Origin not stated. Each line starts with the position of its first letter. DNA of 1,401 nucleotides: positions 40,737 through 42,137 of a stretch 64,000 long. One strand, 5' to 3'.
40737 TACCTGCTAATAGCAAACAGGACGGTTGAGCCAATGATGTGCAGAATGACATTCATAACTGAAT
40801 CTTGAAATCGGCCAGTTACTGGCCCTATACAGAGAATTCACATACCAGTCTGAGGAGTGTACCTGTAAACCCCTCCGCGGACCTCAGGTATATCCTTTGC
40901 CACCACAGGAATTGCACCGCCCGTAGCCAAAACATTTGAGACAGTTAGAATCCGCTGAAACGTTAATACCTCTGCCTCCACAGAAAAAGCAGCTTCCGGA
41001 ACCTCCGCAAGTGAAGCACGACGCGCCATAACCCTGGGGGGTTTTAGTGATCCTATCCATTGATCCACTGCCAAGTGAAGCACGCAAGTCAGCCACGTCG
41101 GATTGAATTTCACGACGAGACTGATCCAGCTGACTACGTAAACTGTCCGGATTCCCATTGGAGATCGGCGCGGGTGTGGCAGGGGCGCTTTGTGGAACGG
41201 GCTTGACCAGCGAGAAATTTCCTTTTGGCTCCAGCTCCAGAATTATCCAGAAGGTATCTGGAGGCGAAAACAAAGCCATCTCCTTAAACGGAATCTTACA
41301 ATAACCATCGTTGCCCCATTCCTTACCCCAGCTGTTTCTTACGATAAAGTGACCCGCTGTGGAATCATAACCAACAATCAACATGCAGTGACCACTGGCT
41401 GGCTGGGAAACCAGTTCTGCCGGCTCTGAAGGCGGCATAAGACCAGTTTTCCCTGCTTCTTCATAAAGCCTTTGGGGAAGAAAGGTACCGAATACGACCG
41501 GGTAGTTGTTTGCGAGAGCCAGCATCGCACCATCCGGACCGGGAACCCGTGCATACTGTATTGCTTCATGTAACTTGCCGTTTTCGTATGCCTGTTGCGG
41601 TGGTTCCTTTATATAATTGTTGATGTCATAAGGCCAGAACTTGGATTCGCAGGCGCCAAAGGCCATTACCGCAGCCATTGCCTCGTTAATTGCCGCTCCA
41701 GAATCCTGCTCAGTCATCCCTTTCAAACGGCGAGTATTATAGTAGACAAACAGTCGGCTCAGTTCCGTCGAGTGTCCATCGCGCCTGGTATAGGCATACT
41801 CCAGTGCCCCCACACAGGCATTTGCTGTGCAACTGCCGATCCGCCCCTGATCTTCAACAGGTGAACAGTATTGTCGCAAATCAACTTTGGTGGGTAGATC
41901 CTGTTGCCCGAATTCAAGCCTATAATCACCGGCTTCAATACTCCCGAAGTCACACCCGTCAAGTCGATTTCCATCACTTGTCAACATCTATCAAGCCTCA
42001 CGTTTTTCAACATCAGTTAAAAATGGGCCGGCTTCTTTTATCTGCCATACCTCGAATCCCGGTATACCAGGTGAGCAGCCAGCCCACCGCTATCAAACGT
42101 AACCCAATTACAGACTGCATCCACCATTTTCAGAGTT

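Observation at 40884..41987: Cytoplasmic papain-like C1 peptidase fused to a DnaJ-type CxxCxGxG zinc finger, with a paralog 5 kb away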

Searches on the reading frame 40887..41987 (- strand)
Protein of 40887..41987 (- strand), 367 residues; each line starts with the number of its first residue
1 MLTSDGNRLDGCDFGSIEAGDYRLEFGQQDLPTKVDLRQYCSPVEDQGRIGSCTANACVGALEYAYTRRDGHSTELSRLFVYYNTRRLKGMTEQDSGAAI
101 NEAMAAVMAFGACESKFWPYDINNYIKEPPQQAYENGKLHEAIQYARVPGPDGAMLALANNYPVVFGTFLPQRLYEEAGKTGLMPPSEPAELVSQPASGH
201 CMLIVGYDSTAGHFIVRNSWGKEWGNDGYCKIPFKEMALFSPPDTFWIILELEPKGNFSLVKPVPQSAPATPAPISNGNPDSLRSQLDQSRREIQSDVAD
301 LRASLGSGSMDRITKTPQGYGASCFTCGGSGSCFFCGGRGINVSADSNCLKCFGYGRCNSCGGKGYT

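Call 4: search_protein_families(library=pfam, proteins=[window:40887-41987:-], max_evalue=1)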
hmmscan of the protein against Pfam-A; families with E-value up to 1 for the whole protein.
window:40887-41987:- (367 aa): 4 families
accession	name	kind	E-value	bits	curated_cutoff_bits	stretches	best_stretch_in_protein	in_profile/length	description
PF00112.29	Peptidase_C1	-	1e-16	62.1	20.7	1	31-232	1-202/220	Papain family cysteine protease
PF13529.12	Peptidase_C39_2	-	0.00044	21.3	24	1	157-220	95-143/143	Peptidase_C39 like family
PF03051.21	Peptidase_C1_2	-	0.028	13.7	22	1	198-230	359-395/438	Peptidase C1-like family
PF08279.18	HTH_11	-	0.14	12.5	25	1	283-320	21-54/55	HTH domain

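Call 5: search_protein_families(library=ncbifam, proteins=[window:40887-41987:-], max_evalue=1)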
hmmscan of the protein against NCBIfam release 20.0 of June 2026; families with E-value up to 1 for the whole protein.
window:40887-41987:- (367 aa): 0 families

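Call 6: find_homologous_proteins(query=window:40887-41987:-)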
Query window:40887-41987:- (367 aa): 3881 proteins with E <= 0.001 among 5636 candidates; the best 120 are listed.
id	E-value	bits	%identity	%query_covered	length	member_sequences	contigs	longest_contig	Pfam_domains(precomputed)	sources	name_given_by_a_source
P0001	3.7e-256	867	100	100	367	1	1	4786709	PF00112.30,PF13529.14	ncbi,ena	-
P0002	2.1e-167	575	67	100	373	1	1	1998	PF00112.30,PF13529.14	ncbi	-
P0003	2.3e-142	493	46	83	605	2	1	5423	PF00112.30,PF13529.14,PF03051.22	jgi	jgi:C1A family cysteine protease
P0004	2.8e-139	483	59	99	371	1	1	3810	PF00112.30,PF13529.14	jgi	-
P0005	6.4e-139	481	59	100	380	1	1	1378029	PF00112.30,PF13529.14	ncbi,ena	-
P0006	2.4e-128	447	55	99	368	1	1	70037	PF00112.30,PF13529.14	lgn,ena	-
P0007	1.8e-121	424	53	100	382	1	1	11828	PF00112.30,PF13529.14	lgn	-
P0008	2.1e-121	424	52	99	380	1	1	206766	PF00112.30,PF13529.14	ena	-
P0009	2.9e-118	413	51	99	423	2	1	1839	PF00112.30,PF13529.14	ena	-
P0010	4.7e-114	400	40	79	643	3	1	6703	PF00112.30,PF13529.14,PF03051.22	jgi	-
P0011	1.9e-106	375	47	98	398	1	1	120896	PF00112.30,PF13529.14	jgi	-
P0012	5.5e-105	370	48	98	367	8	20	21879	PF00112.30,PF13529.14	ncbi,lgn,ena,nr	ncbi:MAG: hypothetical protein KDK04_12130 [Candidatus Competibacteraceae bacterium]|nr:hypothetical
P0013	6.1e-105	370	47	98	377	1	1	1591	PF00112.30,PF13529.14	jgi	jgi:hypothetical protein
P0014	1.4e-103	365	46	100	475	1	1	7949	PF00112.30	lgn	-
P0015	5.2e-103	363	47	98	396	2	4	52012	PF00112.30,PF13529.14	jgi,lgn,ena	-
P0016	1.4e-102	362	48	98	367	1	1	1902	PF00112.30,PF13529.14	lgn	-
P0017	3.5e-102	361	47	99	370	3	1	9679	PF00112.30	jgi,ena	-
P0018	4.2e-102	360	47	98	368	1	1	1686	PF00112.30,PF13529.14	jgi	-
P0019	5.5e-102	360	48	98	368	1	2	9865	PF00112.30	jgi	jgi:hypothetical protein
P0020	2.5e-100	354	47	98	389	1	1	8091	PF00112.30,PF13529.14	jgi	-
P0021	2.7e-100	354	47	97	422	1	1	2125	PF00112.30,PF13529.14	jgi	jgi:hypothetical protein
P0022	5.7e-100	353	48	98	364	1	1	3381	PF00112.30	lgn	-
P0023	1.2e-99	352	46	100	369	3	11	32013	PF00112.30,PF13529.14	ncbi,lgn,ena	-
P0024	2.5e-99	351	48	94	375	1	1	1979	PF00112.30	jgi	jgi:hypothetical protein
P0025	8.0e-99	349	48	92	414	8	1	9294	PF00112.30,PF27659.1,PF13529.14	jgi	jgi:hypothetical protein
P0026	9.5e-99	349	52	81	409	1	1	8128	PF00112.30,PF27659.1,PF13529.14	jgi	jgi:hypothetical protein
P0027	1.8e-98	348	45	97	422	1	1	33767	PF00112.30,PF13529.14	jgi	jgi:hypothetical protein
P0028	1.8e-98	348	46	98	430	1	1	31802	PF00112.30,PF13529.14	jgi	jgi:hypothetical protein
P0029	1.9e-98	348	47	98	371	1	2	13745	PF00112.30,PF13529.14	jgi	-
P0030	2.4e-98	348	49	98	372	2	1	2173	PF00112.30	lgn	-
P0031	8.4e-98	346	43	99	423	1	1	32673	PF00112.30,PF13529.14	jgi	jgi:hypothetical protein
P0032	1.4e-97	345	48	95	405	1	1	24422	PF00112.30,PF27659.1,PF13529.14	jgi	jgi:hypothetical protein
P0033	1.6e-97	345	43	95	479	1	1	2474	PF00112.30,PF13529.14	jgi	jgi:hypothetical protein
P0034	1.7e-97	345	47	98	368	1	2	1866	PF00112.30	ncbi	-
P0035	5.6e-97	343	48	89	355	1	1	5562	PF00112.30,PF13529.14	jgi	jgi:C1A family cysteine protease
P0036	6.9e-97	343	43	97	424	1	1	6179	PF00112.30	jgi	jgi:hypothetical protein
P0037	1.1e-96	342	43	99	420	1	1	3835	PF00112.30,PF13529.14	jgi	jgi:hypothetical protein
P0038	2.3e-96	341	55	72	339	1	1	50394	PF00112.30,PF13529.14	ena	-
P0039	2.6e-96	341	49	87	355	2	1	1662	PF00112.30,PF13529.14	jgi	-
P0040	4.3e-96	340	44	99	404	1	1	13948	PF00112.30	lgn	-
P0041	1.3e-95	339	46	98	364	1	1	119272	PF00112.30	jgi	jgi:papain like protease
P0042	6.1e-95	337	45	99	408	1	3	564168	PF00112.30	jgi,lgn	-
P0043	1.4e-94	336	45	98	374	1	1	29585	PF00112.30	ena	-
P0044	2.4e-94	335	44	97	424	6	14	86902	PF00112.30,PF13529.14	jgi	jgi:hypothetical protein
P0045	3.2e-94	334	44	93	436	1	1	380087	PF00112.30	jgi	-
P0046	3.9e-94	334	43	97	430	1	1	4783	PF00112.30,PF13529.14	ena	-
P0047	3.7e-93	331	46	98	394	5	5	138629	PF00112.30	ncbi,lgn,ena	ncbi:MAG: C1 family peptidase [Pseudomonadota bacterium]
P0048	6.9e-93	330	45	98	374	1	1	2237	PF00112.30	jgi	jgi:hypothetical protein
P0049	1.1e-92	329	48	84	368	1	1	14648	PF00112.30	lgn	-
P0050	1.5e-92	329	44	99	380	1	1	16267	PF00112.30,PF13529.14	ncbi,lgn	ncbi:MAG: C1 family peptidase [Bacteroidales bacterium]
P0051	1.9e-92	328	45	98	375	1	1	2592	PF00112.30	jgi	jgi:hypothetical protein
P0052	3.2e-92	328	46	98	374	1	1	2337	PF00112.30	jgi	jgi:hypothetical protein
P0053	3.4e-92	328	43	100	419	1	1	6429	PF00112.30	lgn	-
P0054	2.9e-91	325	46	98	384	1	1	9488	PF00112.30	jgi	jgi:hypothetical protein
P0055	3.7e-91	324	45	98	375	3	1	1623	PF00112.30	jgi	-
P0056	1.4e-90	322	45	98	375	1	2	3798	PF00112.30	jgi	jgi:hypothetical protein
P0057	2.8e-90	321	45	98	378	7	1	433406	PF00112.30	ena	-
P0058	2.4e-89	318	42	98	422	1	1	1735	PF00112.30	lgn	-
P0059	2.7e-89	318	49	80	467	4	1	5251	PF00112.30,PF13529.14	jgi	jgi:hypothetical protein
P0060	7.5e-89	317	44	97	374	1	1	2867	PF00112.30,PF13529.14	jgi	jgi:hypothetical protein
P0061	1.1e-88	316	46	99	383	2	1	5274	PF00112.30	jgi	-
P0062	3.7e-88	314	47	85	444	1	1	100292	PF00112.30,PF27659.1,PF13529.14,PF00684.26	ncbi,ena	-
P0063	5.5e-88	314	50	81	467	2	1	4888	PF00112.30,PF13529.14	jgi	jgi:hypothetical protein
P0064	1.3e-87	313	50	81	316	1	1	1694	PF00112.30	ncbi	ncbi:MAG: hypothetical protein EHM13_10135, partial [Acidobacteria bacterium]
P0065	1.5e-87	312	54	72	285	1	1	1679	PF00112.30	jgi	-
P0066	3.1e-87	311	45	98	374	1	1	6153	PF00112.30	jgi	jgi:hypothetical protein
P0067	3.7e-87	311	52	72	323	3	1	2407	PF00112.30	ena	-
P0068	5.4e-87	311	53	71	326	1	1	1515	PF00112.30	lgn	-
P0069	7.9e-87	310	44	98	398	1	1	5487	PF00112.30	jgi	jgi:hypothetical protein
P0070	2.6e-85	305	49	85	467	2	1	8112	PF00112.30,PF13529.14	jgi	jgi:hypothetical protein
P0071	1.2e-84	303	47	77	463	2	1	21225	PF00112.30,PF03051.22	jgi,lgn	jgi:hypothetical protein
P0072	7.6e-84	300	51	69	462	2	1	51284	PF00112.30,PF13529.14,PF03051.22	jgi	jgi:hypothetical protein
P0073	2.1e-83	299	43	90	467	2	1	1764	PF00112.30,PF13529.14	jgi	-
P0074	3.0e-82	295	39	99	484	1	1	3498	PF00112.30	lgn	-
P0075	4.9e-82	294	53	69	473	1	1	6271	PF00112.30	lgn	-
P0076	1.9e-81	292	57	62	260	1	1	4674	PF00112.30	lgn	-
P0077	8.9e-81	290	51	72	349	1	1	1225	PF00112.30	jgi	jgi:C1A family cysteine protease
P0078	1.4e-80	289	47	81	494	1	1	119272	PF00112.30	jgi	jgi:papain like protease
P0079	1.3e-79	286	45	86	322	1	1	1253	PF00112.30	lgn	-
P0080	2.4e-79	285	44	88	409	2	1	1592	PF00112.30,PF13529.14,PF00684.26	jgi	-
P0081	1.2e-78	283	51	71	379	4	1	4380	PF00112.30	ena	-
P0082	1.7e-78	283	46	80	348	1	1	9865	PF00112.30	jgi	jgi:hypothetical protein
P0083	3.0e-78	282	45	84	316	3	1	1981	PF00112.30,PF13529.14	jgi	jgi:C1A family cysteine protease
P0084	3.1e-77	278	41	57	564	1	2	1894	PF00112.30,PF13529.14,PF03051.22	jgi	-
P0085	8.0e-77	277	47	83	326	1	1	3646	PF00112.30,PF13529.14,PF03051.22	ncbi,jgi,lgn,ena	jgi:C1A family cysteine protease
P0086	1.5e-75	273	45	84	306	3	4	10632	PF00112.30,PF13529.14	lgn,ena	-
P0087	1.8e-75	273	48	71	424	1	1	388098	PF00112.30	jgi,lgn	jgi:C1A family cysteine protease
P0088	1.6e-74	269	45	80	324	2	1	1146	PF00112.30,PF13529.14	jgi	jgi:hypothetical protein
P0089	1.1e-72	263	45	80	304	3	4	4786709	PF00112.30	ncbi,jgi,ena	-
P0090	1.2e-72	263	58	56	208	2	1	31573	PF00112.30,PF13529.14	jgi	jgi:C1A family cysteine protease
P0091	1.0e-71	260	44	80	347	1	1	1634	PF00112.30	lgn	-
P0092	4.0e-71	258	44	81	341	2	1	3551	PF00112.30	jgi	jgi:hypothetical protein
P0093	4.8e-71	258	43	81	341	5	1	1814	PF00112.30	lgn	-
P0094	5.9e-71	258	42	84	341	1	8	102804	PF00112.30,PF13529.14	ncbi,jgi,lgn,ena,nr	ncbi:MAG: C1 family peptidase [Alphaproteobacteria bacterium]|nr:C1 family peptidase [Alphaproteobac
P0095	6.7e-71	258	44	81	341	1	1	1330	PF00112.30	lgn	-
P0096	1.1e-70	257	45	78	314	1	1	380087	PF00112.30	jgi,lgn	-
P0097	2.3e-70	256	44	78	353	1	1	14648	PF00112.30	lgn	-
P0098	2.5e-70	256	47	78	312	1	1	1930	PF00112.30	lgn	-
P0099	2.8e-70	255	43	81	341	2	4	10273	PF00112.30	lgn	-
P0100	7.1e-70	254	43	80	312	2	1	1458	PF00112.30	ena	-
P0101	9.2e-70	254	46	81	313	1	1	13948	PF00112.30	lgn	-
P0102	1.4e-69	253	48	78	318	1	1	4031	PF00112.30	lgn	-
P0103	2.5e-69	252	44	74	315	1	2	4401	PF00112.30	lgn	-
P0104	2.9e-69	252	43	82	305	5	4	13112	PF00112.30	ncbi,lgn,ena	-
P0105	4.8e-69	251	42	82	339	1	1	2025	PF00112.30,PF13529.14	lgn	-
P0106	5.2e-69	251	46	78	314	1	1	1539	PF00112.30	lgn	-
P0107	8.0e-69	251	41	80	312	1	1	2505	PF00112.30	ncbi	-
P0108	8.0e-69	251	41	80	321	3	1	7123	PF00112.30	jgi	jgi:hypothetical protein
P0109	1.0e-68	250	44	83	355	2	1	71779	PF00112.30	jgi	-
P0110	1.1e-68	250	43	78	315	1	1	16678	PF00112.30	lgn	-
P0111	1.6e-68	250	43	78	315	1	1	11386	PF00112.30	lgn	-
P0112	2.2e-68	249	44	82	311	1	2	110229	PF00112.30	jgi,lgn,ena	-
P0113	2.8e-68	249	42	79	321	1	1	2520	PF00112.30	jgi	jgi:hypothetical protein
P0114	2.9e-68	249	43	80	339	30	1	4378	PF00112.30,PF13529.14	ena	-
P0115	4.4e-68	248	43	78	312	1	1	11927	PF00112.30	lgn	-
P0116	4.9e-68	248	42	83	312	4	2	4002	PF00112.30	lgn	-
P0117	6.8e-68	248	41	84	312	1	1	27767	PF00112.30,PF13529.14,PF03051.22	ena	-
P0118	6.9e-68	248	46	78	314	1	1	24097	PF00112.30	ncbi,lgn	ncbi:MAG: C1 family peptidase [Pseudomonadota bacterium]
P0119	7.4e-68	248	41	85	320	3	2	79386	PF00112.30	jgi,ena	jgi:C1A family cysteine protease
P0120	8.1e-68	247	42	83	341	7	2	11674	PF00112.30,PF13529.14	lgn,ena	-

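Call 7: search_solved_structures(query=window:40887-41987:-, max_evalue=1, show_alignments=2)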
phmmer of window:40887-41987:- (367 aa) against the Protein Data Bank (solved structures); distinct sequences matched with E-value up to 1: 166 (the best 60 are shown).
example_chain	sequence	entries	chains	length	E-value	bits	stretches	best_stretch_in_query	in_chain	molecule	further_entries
3ois_A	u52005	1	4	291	1.1e-32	116.9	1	30-250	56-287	Cysteine protease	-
3f75_A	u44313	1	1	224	7.2e-11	45.1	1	30-231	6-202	Cathepsin L Protease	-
8v57_A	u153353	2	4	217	1.6e-10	43.9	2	199-232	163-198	Cathepsin K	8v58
5t6u_A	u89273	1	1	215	1.9e-10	43.6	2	199-232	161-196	Cathepsin K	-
6bki_A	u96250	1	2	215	1.9e-10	43.6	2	199-232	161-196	Cathepsin K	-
8jcs_A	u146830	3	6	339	3e-10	43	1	24-234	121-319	Procerain B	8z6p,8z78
1vsn_A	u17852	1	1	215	6.8e-10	41.8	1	32-231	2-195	Cathepsin K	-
1fh0_A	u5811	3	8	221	9.5e-10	41.4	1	31-233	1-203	CATHEPSIN V | Cathepsin L2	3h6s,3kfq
7qgw_A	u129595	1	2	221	9.9e-10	41.3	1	31-233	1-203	Cathepsin L2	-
5jt8_A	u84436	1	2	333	1.1e-09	41.2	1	29-231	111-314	Blo t 1 allergen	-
3h7d_A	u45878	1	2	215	1.4e-09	40.8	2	198-233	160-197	Cathepsin K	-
1u9v_A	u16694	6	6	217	1.5e-09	40.7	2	199-231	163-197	Cathepsin K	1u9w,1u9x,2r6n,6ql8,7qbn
1by8_A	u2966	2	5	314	1.5e-09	40.7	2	199-231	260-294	PROTEIN (PROCATHEPSIN K)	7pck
6qlm_A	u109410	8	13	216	1.6e-09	40.6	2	198-231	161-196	Cathepsin K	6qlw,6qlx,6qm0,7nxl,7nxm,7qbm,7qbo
9g6a_A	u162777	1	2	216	1.6e-09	40.6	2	198-231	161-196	Cathepsin K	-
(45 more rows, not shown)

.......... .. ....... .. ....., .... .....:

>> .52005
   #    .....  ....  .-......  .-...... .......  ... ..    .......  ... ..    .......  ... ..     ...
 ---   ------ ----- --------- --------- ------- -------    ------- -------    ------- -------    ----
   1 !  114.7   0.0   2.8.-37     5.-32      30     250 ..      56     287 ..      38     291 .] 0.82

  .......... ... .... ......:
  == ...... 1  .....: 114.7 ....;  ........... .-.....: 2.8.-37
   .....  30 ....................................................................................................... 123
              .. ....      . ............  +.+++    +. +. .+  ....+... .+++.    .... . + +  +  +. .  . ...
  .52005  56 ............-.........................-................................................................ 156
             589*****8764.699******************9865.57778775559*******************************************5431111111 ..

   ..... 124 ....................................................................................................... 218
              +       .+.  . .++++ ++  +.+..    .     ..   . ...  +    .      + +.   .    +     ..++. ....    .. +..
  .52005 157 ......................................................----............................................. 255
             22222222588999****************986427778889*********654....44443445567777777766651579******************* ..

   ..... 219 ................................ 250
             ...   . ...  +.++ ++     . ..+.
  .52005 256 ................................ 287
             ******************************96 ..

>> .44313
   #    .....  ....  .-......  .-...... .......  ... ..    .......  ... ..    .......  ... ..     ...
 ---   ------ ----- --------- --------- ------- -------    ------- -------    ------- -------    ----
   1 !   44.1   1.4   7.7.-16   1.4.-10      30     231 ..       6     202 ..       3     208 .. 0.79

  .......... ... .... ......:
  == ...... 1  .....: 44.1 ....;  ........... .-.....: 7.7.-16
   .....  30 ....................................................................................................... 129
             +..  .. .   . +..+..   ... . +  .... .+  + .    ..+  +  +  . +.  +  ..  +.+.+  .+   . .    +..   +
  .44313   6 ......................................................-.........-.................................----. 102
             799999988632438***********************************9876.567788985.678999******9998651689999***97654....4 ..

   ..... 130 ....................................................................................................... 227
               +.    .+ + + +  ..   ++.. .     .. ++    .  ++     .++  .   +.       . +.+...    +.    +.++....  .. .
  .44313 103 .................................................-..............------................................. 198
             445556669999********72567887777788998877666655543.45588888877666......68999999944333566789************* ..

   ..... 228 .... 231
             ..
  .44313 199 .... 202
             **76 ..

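Call 10: find_encoding_contigs(protein=P0001, flank=10000, max_places=3)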
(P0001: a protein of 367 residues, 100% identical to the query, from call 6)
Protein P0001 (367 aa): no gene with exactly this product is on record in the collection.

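Call 11: find_encoding_contigs(protein=P0005, flank=10000, max_places=3)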
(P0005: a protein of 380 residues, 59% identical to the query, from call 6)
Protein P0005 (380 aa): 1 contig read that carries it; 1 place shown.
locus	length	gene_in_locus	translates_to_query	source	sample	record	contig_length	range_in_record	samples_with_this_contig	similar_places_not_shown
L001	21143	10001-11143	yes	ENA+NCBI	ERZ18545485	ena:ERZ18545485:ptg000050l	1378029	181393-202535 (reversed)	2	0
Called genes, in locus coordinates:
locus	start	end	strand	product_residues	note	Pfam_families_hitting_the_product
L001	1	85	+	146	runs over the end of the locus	PF00583:Acetyltransf_1, PF13673:Acetyltransf_10 (weak), PF13508:Acetyltransf_7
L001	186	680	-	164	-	PF07007:LprI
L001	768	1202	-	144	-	-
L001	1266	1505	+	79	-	PF13770:DUF4169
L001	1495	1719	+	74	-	PF13467:RHH_4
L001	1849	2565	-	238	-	PF01936:NYN, PF12872:OST-HTH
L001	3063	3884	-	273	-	PF08501:Shikimate_dh_N, PF01488:Shikimate_DH, PF18317:SDH_C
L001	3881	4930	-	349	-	PF01408:GFO_IDH_MocA, PF03447:NAD_binding_3 (faint), PF02894:GFO_IDH_MocA_C, PF22725:GFO_IDH_MocA_C3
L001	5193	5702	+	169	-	-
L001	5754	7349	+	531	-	-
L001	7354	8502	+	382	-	PF00498:FHA (weak)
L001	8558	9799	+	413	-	PF00069:Pkinase, PF07714:PK_Tyr_Ser-Thr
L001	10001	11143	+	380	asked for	PF00112:Peptidase_C1, PF13529:Peptidase_C39_2 (weak)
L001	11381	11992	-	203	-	PF00872:Transposase_mut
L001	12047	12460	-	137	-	PF00872:Transposase_mut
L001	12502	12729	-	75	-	PF01527:HTH_Tnp_1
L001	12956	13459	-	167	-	PF01739:CheR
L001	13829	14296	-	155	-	PF01584:CheW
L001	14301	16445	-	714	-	PF01627:Hpt, PF02895:H-kinase_dim, PF02518:HATPase_c, PF01584:CheW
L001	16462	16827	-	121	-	PF00072:Response_reg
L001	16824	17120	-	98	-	PF13466:STAS_2 (weak)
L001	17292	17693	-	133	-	PF03975:CheD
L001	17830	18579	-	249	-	PF01339:CheB_methylest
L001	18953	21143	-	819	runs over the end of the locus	PF00672:HAMP (weak), PF08448:PAS_4, PF08447:PAS_3, PF00989:PAS, PF08448:PAS_4, PF13426:PAS_9, PF08447:PAS_3, PF00015:MCPsignal, +2 more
